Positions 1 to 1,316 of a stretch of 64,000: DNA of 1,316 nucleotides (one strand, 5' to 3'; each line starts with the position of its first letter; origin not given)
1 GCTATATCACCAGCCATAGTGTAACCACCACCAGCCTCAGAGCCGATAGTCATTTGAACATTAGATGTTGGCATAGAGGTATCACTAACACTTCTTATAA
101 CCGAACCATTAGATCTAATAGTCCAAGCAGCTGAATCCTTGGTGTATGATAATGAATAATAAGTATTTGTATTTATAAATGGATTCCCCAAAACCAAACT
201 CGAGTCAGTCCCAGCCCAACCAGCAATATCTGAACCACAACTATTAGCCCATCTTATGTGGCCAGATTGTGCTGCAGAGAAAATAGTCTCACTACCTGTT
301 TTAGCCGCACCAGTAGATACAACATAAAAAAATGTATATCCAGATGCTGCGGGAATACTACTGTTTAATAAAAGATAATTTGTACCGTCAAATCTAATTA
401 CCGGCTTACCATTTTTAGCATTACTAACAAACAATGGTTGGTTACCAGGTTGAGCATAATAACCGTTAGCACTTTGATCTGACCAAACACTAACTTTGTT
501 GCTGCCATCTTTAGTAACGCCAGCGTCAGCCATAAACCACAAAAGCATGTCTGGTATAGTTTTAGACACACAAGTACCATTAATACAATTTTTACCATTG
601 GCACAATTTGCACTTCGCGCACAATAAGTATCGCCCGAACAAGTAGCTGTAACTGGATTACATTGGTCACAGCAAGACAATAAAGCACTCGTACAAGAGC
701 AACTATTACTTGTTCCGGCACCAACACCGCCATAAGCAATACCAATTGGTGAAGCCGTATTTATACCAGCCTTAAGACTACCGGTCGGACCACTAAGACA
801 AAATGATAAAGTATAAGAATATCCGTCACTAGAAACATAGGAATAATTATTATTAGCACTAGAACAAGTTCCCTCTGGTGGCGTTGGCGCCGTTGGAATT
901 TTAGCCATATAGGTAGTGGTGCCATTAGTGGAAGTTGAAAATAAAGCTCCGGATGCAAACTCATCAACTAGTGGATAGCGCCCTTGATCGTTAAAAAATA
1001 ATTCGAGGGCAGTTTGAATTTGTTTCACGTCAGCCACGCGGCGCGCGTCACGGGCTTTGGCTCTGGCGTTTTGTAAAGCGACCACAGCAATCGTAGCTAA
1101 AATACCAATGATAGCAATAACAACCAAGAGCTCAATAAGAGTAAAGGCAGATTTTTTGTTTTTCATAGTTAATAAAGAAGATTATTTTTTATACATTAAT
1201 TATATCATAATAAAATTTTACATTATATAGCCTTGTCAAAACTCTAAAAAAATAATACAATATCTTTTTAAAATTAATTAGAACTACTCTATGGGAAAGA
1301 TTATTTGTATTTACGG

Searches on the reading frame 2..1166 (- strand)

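Call 73: search_protein_families(library=pfam, proteins=[window:2-1166:-], max_evalue=0.001)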
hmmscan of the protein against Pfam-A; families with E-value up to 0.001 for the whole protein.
window:2-1166:- (388 aa): 1 family
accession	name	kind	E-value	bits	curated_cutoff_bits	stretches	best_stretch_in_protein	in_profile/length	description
PF07963.17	N_methyl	-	8e-09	35.1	21.2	1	3-27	2-26/27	Prokaryotic N-terminal methylation motif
